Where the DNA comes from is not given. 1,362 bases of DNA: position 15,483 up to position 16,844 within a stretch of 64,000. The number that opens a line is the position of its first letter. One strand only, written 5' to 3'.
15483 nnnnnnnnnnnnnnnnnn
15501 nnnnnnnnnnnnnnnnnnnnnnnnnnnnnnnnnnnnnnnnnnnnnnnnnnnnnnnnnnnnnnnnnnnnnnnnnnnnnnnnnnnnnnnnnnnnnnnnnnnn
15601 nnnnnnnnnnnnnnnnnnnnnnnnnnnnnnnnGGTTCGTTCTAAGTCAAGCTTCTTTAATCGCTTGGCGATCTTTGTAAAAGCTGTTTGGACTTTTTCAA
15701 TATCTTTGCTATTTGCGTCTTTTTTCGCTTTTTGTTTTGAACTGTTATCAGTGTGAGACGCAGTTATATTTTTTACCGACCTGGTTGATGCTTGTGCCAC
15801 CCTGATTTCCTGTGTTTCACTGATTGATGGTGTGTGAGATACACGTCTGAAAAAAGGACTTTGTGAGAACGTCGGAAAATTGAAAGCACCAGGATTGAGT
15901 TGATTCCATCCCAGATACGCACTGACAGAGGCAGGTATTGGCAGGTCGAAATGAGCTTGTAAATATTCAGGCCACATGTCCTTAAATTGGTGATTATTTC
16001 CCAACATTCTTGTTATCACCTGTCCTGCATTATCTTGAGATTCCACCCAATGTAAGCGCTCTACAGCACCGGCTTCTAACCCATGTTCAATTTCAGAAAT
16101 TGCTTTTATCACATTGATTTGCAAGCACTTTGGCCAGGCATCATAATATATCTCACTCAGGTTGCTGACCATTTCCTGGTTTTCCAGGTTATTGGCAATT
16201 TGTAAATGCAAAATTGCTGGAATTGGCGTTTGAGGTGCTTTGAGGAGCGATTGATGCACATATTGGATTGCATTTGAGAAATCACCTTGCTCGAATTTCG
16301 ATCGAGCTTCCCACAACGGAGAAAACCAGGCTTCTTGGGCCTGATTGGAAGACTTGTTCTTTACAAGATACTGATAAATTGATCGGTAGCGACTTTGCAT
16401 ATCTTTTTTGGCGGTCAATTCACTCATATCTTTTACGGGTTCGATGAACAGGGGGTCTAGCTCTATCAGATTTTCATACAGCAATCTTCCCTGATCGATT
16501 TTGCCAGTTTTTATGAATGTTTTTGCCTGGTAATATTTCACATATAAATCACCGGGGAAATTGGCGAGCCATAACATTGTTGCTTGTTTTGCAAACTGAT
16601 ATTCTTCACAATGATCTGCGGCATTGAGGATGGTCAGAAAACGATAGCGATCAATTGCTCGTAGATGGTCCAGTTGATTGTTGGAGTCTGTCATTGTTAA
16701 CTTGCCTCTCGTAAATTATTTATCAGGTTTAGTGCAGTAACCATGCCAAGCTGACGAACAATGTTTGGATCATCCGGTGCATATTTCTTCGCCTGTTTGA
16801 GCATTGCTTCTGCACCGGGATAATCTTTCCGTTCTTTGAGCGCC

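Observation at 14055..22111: Cytoplasmic gingipain-like (C25) peptidase translationally coupled to an 1804-aa all-TPR protein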

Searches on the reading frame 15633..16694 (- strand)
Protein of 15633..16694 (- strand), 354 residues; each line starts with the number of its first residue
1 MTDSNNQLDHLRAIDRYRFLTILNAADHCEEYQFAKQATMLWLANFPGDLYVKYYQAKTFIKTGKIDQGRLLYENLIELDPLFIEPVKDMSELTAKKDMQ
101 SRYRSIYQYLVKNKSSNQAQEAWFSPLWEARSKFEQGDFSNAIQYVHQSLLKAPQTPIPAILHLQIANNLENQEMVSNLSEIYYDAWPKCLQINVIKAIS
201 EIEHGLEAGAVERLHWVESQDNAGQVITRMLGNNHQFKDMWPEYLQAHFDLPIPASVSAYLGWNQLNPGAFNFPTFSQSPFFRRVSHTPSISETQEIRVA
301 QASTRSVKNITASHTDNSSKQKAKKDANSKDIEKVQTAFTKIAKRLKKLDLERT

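Call 36: search_protein_families(library=pfam, proteins=[window:15633-16694:-], max_evalue=1)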
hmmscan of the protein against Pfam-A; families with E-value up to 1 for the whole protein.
window:15633-16694:- (354 aa): 7 families
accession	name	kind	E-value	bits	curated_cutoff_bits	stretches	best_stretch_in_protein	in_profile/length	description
PF07719.23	TPR_2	-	0.0002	21.6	27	1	53-81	4-32/34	Tetratricopeptide repeat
PF09976.15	TPR_21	-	0.0017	18.6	25.5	1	96-174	52-127/193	Tetratricopeptide repeat-like domain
PF13174.12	TPR_6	-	0.0024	18.8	26.3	1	53-81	3-31/33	Tetratricopeptide repeat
PF08542.16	Rep_fac_C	-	0.065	14.1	23.6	1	144-215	7-81/88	Replication factor C C-terminal domain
PF13428.12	TPR_14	-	0.085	14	23.5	0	130-158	8-36/44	Tetratricopeptide repeat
PF13432.12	TPR_16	-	0.1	13.5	32.7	0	129-154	3-28/65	Tetratricopeptide repeat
PF14559.12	TPR_19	-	0.18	12.6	25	0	134-156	2-24/68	Tetratricopeptide repeat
